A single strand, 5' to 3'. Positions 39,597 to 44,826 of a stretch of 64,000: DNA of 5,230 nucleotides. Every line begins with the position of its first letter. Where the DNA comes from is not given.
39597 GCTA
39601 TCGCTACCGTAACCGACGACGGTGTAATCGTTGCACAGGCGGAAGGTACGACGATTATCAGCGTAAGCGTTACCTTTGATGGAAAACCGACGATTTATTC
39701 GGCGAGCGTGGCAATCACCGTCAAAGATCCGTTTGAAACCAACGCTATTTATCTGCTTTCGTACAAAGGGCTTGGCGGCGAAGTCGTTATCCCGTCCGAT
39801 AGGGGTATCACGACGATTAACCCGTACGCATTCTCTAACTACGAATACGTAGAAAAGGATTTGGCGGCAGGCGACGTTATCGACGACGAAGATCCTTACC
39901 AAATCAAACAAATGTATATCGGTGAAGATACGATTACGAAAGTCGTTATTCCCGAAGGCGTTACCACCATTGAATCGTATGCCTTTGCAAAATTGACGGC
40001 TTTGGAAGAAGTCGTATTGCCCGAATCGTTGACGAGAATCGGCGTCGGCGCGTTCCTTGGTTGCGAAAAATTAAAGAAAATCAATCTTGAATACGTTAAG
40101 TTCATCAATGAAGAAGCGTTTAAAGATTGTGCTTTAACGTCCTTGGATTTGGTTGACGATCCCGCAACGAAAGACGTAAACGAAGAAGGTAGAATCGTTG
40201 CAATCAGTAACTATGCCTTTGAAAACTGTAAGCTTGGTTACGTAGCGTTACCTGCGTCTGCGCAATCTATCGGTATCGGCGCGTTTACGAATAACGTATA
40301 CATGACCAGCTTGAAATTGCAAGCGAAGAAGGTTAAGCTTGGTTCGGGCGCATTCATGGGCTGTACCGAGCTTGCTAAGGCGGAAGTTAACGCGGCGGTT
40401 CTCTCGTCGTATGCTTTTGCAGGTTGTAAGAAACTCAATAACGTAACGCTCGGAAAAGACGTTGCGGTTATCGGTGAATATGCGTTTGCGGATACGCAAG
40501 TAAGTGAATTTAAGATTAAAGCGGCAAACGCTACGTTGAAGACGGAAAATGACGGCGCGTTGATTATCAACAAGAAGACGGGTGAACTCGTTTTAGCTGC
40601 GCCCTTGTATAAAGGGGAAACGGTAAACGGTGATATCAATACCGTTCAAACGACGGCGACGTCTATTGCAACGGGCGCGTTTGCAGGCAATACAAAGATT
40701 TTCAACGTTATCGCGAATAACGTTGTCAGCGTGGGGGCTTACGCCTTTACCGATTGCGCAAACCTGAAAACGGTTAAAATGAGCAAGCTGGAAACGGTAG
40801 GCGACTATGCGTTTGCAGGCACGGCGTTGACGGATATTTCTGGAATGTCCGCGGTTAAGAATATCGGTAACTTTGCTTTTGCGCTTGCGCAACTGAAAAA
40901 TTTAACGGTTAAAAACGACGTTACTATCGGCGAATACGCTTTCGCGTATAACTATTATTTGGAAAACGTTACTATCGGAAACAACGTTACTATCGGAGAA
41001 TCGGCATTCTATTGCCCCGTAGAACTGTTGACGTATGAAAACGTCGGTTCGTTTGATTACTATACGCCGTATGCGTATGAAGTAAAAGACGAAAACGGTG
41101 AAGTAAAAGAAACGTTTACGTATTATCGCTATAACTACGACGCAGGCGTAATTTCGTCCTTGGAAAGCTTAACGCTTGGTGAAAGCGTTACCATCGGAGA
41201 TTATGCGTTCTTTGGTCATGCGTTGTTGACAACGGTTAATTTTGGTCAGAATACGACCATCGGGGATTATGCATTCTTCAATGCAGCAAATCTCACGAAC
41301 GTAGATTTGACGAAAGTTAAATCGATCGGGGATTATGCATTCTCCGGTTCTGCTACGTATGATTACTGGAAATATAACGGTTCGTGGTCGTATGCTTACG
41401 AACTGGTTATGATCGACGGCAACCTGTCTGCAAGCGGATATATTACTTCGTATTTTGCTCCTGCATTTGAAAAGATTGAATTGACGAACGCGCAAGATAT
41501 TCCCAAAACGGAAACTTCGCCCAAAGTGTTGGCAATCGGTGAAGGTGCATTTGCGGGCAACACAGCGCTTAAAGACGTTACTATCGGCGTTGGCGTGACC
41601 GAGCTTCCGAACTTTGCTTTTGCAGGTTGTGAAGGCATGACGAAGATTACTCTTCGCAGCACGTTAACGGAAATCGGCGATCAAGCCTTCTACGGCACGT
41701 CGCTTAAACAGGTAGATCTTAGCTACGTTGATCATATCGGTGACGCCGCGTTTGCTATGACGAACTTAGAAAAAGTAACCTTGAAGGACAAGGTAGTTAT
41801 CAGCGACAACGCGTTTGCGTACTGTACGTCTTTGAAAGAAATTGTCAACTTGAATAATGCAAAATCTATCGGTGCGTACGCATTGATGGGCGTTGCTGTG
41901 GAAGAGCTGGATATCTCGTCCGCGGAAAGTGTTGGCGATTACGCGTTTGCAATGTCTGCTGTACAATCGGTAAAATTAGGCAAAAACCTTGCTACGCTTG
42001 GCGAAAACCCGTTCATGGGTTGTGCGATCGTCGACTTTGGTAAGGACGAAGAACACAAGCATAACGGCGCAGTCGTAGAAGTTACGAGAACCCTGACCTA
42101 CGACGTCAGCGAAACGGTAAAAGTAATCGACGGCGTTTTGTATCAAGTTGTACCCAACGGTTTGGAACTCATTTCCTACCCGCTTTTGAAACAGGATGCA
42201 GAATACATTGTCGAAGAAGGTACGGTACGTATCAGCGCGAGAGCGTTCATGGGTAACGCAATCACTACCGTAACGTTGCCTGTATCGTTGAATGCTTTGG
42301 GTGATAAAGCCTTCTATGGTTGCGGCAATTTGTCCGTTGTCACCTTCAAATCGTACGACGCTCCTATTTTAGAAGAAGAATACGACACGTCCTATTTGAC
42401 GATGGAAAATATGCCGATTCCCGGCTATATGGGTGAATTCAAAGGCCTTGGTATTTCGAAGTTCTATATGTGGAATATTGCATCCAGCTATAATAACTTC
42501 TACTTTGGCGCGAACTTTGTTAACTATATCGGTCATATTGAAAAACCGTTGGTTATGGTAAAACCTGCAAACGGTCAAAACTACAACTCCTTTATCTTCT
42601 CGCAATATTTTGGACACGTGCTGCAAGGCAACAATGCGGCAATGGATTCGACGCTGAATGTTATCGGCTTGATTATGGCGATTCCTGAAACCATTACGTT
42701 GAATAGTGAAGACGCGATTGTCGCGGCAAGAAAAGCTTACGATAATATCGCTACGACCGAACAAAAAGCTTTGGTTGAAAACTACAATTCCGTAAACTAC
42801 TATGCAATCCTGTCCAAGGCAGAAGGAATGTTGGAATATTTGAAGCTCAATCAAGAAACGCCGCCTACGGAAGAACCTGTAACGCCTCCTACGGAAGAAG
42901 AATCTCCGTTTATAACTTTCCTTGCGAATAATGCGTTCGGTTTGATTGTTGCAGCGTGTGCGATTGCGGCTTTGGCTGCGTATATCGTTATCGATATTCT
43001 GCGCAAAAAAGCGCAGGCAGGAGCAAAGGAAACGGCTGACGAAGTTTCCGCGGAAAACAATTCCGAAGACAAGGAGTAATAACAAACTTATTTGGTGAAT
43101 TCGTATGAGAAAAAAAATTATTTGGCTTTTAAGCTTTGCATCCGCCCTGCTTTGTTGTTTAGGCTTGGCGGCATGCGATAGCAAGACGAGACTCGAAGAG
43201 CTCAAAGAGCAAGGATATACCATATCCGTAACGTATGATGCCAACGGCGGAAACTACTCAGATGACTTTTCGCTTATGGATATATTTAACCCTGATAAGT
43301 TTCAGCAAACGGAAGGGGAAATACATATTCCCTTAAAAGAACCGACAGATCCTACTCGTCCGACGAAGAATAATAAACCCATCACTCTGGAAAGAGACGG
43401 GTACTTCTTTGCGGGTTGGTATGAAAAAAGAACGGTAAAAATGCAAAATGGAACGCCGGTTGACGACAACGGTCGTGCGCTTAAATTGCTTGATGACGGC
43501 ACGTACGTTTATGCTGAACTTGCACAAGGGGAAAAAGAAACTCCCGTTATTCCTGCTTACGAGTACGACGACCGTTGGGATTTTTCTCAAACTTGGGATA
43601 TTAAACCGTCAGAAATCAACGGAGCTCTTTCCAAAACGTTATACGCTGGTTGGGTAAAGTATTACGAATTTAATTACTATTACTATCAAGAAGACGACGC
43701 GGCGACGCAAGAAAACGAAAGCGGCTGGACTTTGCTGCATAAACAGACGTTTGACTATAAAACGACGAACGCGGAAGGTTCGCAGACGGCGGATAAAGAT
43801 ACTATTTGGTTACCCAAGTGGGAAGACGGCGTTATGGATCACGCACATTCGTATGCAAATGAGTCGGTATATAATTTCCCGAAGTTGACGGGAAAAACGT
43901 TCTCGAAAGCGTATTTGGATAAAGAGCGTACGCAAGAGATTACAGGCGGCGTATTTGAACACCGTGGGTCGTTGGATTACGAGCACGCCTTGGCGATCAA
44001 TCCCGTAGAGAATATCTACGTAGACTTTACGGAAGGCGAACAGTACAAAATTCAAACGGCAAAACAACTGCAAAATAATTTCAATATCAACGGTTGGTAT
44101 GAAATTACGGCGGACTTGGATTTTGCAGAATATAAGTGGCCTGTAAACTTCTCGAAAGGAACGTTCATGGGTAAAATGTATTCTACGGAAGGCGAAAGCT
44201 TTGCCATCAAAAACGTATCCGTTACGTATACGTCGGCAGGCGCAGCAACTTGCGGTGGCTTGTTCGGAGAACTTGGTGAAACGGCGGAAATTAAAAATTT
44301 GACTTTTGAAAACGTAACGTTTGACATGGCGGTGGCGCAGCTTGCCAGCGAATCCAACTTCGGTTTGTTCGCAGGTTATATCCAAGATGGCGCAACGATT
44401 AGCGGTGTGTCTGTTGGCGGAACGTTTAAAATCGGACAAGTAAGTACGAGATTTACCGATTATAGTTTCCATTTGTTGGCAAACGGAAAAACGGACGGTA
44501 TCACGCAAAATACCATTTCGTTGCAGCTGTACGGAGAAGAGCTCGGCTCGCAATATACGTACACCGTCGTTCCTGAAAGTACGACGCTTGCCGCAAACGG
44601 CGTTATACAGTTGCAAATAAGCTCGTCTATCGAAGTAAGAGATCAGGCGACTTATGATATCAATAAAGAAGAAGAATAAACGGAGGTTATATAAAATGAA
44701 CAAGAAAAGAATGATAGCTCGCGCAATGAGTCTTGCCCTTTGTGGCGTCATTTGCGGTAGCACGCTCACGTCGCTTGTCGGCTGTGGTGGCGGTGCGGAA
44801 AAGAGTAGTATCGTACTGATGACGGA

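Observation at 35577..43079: Chimeric S8 cell-envelope protease fused to Big_2 domains, an LRR array and a C-terminal TM anchor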

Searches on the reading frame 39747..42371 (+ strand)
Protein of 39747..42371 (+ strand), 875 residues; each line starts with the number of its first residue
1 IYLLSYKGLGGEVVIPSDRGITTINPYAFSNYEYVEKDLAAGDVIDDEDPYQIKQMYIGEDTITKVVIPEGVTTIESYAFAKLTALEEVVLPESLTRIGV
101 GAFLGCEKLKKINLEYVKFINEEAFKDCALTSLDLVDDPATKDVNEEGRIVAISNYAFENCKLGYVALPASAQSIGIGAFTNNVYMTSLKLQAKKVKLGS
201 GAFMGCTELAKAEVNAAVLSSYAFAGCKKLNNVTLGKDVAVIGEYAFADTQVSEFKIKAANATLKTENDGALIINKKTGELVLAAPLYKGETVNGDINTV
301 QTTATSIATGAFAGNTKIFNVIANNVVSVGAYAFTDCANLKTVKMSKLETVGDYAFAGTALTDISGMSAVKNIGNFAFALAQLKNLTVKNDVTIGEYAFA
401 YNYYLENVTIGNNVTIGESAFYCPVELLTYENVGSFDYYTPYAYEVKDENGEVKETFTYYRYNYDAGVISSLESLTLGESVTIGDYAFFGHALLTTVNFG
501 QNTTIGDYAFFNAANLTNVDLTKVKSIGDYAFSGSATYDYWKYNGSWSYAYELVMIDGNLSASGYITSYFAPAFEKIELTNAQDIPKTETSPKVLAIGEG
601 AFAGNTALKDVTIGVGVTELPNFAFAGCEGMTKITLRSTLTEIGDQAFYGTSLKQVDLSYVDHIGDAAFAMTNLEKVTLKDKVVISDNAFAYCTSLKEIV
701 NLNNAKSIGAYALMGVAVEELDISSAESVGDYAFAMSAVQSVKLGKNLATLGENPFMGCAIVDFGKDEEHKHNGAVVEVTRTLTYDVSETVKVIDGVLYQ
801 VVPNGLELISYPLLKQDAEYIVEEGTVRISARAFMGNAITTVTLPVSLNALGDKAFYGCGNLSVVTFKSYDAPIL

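Call 60: search_solved_structures(query=window:39747-42371:+, max_evalue=0.00001)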
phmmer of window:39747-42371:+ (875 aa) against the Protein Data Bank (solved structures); distinct sequences matched with E-value up to 0.00001: 7.
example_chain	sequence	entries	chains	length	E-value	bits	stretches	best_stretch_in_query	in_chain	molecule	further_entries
4fs7_A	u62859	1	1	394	4.2e-28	101.1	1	65-249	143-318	Uncharacterized protein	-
4gt6_A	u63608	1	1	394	1.2e-25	93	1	589-658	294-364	Cell surface protein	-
4h09_A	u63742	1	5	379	7.7e-18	67.1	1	62-206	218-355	Hypothetical leucine rich repeat protein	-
4fdw_A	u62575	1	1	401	2.3e-11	45.7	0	617-702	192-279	leucine rich hypothetical protein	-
4fd0_A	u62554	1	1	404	5.2e-11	44.5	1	61-244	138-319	Leucine rich hypothetical protein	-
6mlx_A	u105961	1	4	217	5.7e-10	41.1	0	63-130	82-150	Leucine-rich repeat protein TpLRR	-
4cp6_A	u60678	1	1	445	1.6e-09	39.6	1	218-393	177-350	CHOLINE BINDING PROTEIN PCPA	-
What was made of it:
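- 39750..42371 (+): BspA-type LRR_5 array, about 25 repeats with several insertions (aa 1392-2265). The first ~100 aa are as conserved as the catalytic domain. PDB 4fs7/4gt6/4h09 (call 60).
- On BspA-type LRR proteins (Pfam LRR_5, PF13306): PDB LRR_5 relatives (call 60).
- Closest known: BspA-type LRR_5 surface proteins. Same: Solved relatives are 4fs7, 4gt6, 4h09, 6mlx and 4cp6 (call 60).
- The solved relatives found here include the pneumococcal surface antigen PcpA and T. pallidum TpLRR (call 60).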

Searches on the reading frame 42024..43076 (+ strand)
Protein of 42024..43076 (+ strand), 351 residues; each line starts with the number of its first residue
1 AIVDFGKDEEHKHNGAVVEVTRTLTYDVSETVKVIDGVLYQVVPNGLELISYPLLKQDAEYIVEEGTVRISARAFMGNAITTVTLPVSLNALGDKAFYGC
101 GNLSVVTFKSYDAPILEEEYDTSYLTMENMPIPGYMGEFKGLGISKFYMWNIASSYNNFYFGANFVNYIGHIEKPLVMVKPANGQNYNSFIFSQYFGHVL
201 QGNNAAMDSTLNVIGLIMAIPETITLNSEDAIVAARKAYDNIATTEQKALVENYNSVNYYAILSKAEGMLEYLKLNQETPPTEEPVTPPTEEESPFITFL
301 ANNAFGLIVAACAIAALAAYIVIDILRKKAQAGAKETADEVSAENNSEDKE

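Call 54: predict_structure(alignment_id=A3)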
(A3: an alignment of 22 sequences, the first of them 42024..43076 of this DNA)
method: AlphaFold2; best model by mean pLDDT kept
length: 351 residues; sequences in the alignment: 22
mean_pLDDT: 77.5   pTM: 0.60
mean pLDDT of the five models: 77.5, 77.1, 76.6, 76.4, 74.9
residues with pLDDT >= 90: 156; 70-90: 88; 50-70: 50; < 50: 57
segments of 3 or more residues with pLDDT < 50: 143-172, 283-291, 337-351
pLDDT, mean of each block of 10 residues (from residue 1): 87 90 95 96 95 90 95 86 94 81 90 79 51 57 42 37 35 72 88 80 93 94 94 96 93 89 95 83 45 59 73 84 79 52 45 39
secondary structure, 60 per line:
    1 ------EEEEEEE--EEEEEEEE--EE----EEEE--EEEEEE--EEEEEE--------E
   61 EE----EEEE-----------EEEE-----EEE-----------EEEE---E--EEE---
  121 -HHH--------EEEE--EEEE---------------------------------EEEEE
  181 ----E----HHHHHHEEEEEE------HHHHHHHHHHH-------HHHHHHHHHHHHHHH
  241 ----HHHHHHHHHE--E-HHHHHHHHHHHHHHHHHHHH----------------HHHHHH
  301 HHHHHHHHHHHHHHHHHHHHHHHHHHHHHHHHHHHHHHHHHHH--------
elements in order: E7-13 E16-23 E32-35 E38-43 E46-51 E60-62 E67-70 E82-85 E91-93 E105-108 E115-117 E133-136 E139-142 E176-180 H190-195 E196-201 H208-218 H226-240 H245-253 H259-278 H295-343
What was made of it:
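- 42372..42644 (+): Post-LRR cap of degenerate solenoid turns (aa 2266-2356). AlphaFold2 model (call 54).
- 42645..42857 (+): Small helical bundle (aa 2357-2427). AlphaFold2 helices at model residues 208-278, pLDDT ~83-96 (call 54).
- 42858..42905 (+): Pro/Thr/Glu-rich linker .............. (aa 2428-2443). Low pLDDT (call 54).
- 42906..43076 (+): C-terminal TM helix (aa 2444-2475) and charged cytoplasmic tail (aa 2476-2500). AlphaFold2 long helix (call 54).
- The second is modelled as one long helix (call 54).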

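Call 66: fold_search(model_id=the predicted structure, library=pdb)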
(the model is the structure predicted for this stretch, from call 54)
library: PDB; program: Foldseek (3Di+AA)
matches with E <= 10: 188; with E <= 0.001: 0
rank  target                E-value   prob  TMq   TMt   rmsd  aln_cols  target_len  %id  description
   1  4oju_B                3.8e-03  1.00  0.20  0.48   8.1       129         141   17  Crystal structure of a leucine-rich repeat protein (BACCAP_00569) from Bacteroides capillosus ATCC 29799 at 2.00 A res (released 2014-06-18)
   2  4oju_A                6.1e-03  1.00  0.22  0.50   6.3       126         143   17  Crystal structure of a leucine-rich repeat protein (BACCAP_00569) from Bacteroides capillosus ATCC 29799 at 2.00 A res (released 2014-06-18)
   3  4oju_D                6.5e-03  1.00  0.22  0.52   5.8       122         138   16  Crystal structure of a leucine-rich repeat protein (BACCAP_00569) from Bacteroides capillosus ATCC 29799 at 2.00 A res (released 2014-06-18)
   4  4cp6                  1.1e-02  1.00  0.20  0.17   8.1       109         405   20  The Crystal structure of Pneumococcal vaccine antigen PcpA (released 2015-02-25)
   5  6mlx_C                2.4e-02  1.00  0.18  0.28   8.0       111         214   19  Crystal structure of T. pallidum Leucine Rich Repeat protein (TpLRR) (released 2019-07-17)
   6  4h09_D                3.3e-02  0.98  0.18  0.17   4.9       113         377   15  Crystal structure of a leucine-rich repeat protein (EUBVEN_01088) from Eubacterium ventriosum ATCC 27560 at 2.50 A res (released 2012-10-10)
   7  4h09_C                6.6e-02  0.96  0.18  0.17   4.8       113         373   16  Crystal structure of a leucine-rich repeat protein (EUBVEN_01088) from Eubacterium ventriosum ATCC 27560 at 2.50 A res (released 2012-10-10)
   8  4fd0                  7.0e-02  0.90  0.17  0.16   7.6       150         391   21  Crystal structure of a putative cell surface protein (BACCAC_03700) from Bacteroides caccae ATCC 43185 at 2.07 A resolut (released 2012-07-25)
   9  6mlx_A                9.2e-02  0.99  0.18  0.28   8.1       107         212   20  Crystal structure of T. pallidum Leucine Rich Repeat protein (TpLRR) (released 2019-07-17)
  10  4fdw                  1.1e-01  0.66  0.16  0.14  12.6       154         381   16  Crystal structure of a putative cell surface protein (BACOVA_01565) from Bacteroides ovatus ATCC 8483 at 2.05 A resoluti (released 2012-07-25)
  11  7arc_V                1.5e-01  0.30  0.10  0.20  12.4        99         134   13  Cryo-EM structure of Polytomella Complex-I (peripheral arm) (released 2021-12-08)
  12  9f5x_I                4.4e-01  0.21  0.10  0.20  12.1        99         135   13  Structure of the Chlamydomonas reinhardtii respiratory supercomplex I1 III2 IV2 (released 2025-03-12)
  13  4fs7                  5.2e-01  0.14  0.15  0.14  18.4       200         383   18  Crystal structure of a leucine-rich repeat protein (BACOVA_04585) from Bacteroides ovatus ATCC 8483 at 1.19 A resolution (released 2012-09-19)
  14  3ws7                  5.4e-01  0.08  0.12  0.14  16.2       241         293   10  The 1.18 A resolution structure of L-serine 3-dehydrogenase complexed with NADP+ and sulfate ion from the hyperthermophi (released 2015-03-04)
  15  6yj4_V                5.7e-01  0.18  0.11  0.22  10.9       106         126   17  Structure of Yarrowia lipolytica complex I at 2.7 A (released 2020-08-12)
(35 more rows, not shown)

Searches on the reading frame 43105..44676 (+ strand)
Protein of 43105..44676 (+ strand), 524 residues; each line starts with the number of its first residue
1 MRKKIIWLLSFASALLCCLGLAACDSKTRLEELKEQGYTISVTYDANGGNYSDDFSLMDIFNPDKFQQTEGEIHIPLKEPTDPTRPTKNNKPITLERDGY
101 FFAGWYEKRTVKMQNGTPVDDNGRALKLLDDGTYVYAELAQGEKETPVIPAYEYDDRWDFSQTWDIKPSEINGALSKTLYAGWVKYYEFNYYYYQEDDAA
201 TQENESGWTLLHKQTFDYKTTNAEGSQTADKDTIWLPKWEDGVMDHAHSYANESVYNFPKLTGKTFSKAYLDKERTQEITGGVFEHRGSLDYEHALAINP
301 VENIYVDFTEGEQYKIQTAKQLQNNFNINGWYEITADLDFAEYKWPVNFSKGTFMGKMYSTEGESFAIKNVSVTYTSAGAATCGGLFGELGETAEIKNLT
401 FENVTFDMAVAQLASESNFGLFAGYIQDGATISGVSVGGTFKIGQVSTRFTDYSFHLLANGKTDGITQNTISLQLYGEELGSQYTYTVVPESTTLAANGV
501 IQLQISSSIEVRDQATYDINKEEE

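Call 7: search_protein_families(library=pfam, proteins=[window:43105-44676:+], max_evalue=0.001)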
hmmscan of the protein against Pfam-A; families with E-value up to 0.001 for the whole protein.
window:43105-44676:+ (524 aa): 0 families

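Call 27: search_protein_families(library=pfam, proteins=[window:43105-44676:+], max_evalue=1)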
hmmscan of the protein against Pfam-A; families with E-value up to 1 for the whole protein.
window:43105-44676:+ (524 aa): 1 family
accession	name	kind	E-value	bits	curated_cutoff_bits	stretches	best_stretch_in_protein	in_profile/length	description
PF09479.16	Flg_new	-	0.016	15.7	27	1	84-119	17-54/65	Listeria-Bacteroides repeat domain (List_Bact_rpt)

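Call 62: search_solved_structures(query=window:43105-44676:+, max_evalue=0.1)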
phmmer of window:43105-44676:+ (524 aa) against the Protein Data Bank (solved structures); distinct sequences matched with E-value up to 0.1: 0.

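Call 63: search_protein_families(library=ncbifam, proteins=[window:43105-44676:+], max_evalue=0.00001)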
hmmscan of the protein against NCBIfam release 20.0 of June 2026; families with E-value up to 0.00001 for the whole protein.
window:43105-44676:+ (524 aa): 0 families
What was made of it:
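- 43105..44679 (+): Conserved 524-aa lipoprotein of unknown function (lipobox LAAC) between the protease and the solute-binding protein. No Pfam, NCBIfam or PDB match (calls 27, 62, 63).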
